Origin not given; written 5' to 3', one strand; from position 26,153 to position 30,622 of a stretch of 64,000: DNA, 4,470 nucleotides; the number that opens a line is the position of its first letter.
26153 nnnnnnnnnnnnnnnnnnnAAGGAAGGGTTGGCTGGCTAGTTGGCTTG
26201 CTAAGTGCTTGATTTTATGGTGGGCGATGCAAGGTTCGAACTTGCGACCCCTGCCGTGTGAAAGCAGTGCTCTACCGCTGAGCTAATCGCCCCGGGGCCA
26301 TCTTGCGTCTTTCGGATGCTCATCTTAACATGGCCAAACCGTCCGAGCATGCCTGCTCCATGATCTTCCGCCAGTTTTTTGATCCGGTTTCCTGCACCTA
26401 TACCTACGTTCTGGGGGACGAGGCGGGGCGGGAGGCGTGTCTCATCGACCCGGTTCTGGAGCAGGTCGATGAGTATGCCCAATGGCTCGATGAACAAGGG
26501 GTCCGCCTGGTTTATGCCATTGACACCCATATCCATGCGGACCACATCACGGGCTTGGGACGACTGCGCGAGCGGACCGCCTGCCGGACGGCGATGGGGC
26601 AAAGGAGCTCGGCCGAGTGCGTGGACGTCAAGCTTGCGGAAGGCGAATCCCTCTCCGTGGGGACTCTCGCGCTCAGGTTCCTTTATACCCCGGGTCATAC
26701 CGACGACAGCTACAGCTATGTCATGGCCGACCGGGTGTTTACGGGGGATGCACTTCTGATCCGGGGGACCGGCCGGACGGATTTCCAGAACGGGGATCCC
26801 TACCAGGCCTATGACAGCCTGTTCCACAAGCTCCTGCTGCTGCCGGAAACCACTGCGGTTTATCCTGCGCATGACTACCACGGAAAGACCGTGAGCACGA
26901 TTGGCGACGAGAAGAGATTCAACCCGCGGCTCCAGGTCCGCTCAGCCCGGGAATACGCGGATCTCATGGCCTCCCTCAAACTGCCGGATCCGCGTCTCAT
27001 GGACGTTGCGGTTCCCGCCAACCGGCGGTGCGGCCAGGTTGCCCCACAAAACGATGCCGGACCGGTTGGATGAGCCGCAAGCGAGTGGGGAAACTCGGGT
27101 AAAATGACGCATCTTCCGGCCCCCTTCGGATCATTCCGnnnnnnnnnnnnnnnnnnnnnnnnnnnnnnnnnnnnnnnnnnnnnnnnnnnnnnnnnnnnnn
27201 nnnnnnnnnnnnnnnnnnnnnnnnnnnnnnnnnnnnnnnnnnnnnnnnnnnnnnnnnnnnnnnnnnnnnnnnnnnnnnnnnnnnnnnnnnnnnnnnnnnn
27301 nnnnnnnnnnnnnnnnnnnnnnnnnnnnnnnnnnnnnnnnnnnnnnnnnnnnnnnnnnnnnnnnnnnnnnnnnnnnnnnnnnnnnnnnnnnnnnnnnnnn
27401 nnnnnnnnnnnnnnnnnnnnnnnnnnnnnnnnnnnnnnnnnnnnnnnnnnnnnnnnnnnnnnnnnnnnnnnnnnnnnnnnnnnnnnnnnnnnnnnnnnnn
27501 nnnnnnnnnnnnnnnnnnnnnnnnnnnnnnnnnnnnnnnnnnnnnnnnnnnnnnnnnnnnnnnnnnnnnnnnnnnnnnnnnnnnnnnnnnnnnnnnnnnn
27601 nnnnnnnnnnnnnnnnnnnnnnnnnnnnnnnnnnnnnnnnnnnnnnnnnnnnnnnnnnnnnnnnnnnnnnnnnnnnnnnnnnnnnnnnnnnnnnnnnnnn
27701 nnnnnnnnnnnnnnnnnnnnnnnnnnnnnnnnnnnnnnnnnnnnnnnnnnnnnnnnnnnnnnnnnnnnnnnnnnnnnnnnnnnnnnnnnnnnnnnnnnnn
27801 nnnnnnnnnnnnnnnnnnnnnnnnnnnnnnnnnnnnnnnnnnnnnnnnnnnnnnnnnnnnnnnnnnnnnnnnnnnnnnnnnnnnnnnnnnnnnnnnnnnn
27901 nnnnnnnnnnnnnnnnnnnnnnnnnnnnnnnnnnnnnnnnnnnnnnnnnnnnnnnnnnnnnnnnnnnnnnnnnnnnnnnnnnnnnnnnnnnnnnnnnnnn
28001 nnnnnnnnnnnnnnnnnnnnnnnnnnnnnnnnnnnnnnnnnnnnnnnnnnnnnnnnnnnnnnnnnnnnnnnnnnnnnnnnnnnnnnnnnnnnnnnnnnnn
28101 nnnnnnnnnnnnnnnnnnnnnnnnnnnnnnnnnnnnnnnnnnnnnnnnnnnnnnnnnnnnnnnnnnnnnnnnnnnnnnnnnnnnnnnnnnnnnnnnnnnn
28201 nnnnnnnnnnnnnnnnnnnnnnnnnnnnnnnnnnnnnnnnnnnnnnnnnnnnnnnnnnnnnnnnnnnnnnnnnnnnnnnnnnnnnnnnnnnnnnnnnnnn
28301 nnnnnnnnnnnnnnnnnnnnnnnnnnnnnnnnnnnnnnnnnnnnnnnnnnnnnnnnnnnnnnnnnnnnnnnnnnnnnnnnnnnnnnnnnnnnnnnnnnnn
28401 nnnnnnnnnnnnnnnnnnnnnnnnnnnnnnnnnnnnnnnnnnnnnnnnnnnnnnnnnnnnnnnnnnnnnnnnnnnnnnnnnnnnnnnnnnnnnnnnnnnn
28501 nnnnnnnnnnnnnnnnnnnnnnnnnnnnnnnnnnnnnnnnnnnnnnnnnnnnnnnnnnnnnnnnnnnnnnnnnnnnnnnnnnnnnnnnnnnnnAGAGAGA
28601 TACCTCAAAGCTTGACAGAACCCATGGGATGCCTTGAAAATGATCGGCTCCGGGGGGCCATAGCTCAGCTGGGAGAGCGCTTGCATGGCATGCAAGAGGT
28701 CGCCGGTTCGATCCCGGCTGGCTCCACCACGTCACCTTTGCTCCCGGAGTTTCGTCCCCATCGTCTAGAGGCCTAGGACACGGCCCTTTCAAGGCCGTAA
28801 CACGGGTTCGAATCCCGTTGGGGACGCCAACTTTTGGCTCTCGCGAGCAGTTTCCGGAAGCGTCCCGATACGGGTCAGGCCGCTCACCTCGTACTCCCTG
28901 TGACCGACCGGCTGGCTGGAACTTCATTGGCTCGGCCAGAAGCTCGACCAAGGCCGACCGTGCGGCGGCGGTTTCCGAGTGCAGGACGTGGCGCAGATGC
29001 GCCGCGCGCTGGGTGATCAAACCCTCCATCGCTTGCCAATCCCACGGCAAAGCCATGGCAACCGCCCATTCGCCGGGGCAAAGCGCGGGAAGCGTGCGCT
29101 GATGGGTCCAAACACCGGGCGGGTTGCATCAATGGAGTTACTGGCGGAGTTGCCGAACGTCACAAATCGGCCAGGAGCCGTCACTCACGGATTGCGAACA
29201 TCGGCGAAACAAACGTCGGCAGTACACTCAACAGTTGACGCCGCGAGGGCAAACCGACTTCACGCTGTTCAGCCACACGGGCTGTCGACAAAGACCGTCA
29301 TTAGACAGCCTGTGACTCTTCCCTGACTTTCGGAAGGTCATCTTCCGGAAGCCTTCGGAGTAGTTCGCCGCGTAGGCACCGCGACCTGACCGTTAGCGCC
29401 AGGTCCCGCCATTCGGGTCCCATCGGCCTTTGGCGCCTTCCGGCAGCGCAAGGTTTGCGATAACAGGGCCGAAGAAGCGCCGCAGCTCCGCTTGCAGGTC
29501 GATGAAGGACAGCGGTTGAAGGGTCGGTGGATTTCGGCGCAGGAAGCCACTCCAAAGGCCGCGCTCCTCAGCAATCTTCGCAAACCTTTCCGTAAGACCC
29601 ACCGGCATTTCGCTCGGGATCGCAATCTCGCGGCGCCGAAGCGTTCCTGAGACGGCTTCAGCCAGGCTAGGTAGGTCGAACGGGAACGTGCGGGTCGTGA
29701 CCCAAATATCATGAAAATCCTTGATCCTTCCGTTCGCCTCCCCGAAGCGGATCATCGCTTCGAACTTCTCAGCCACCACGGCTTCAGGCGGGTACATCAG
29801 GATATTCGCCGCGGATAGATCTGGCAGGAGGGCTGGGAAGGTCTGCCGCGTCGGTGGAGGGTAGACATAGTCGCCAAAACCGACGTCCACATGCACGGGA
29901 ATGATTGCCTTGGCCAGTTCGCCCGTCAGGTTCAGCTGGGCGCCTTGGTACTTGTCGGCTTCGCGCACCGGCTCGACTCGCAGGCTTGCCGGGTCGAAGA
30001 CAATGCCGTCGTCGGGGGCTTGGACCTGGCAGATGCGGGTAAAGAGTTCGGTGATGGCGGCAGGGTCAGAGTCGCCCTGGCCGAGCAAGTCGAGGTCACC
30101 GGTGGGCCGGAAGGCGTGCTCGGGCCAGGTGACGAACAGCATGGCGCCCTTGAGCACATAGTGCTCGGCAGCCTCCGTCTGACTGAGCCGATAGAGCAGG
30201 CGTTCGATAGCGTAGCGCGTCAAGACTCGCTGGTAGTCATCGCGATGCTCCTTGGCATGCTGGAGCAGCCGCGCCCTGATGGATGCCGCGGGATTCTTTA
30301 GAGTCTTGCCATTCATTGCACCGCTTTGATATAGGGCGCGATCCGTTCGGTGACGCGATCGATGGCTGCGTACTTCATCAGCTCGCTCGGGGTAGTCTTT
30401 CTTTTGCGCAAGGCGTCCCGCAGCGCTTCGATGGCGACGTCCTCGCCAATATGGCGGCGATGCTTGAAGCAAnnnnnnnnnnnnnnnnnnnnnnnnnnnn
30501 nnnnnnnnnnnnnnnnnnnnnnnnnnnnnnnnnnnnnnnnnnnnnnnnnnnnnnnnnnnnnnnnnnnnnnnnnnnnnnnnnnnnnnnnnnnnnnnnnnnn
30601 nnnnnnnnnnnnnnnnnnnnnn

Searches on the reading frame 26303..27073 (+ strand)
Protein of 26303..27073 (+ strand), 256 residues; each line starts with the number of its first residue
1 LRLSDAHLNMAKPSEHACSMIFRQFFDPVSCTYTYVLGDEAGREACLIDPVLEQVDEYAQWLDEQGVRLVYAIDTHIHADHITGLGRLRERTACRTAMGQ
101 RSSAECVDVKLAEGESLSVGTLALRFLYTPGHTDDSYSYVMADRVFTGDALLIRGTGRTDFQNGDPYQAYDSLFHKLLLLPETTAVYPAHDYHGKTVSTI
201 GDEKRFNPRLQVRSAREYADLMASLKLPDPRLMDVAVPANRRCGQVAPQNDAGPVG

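Call 43: search_protein_families(library=pfam, proteins=[window:26303-27073:+], max_evalue=0.001)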
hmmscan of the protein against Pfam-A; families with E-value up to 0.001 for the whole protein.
window:26303-27073:+ (256 aa): 2 families
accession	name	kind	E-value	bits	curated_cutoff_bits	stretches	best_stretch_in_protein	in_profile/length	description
PF00753.33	Lactamase_B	-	2.9e-15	57.2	22.7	1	34-190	8-196/196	Metallo-beta-lactamase superfamily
PF12706.13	Lactamase_B_2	-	0.00012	22.1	27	1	47-130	4-109/200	Beta-lactamase superfamily domain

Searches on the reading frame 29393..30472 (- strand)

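Call 43: search_protein_families(library=pfam, proteins=[window:29393-30472:-], max_evalue=0.001)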
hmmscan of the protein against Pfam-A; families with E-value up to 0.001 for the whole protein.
window:29393-30472:- (359 aa): 2 families
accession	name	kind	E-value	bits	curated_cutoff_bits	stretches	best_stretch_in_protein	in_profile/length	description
PF08843.17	AbiEii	-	3.2e-36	125.9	22.5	1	91-320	1-229/238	Nucleotidyl transferase AbiEii toxin, Type IV TA system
PF14907.12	NTP_transf_5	-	9.9e-05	22.5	31.2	1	57-130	30-100/249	Uncharacterised nucleotidyltransferase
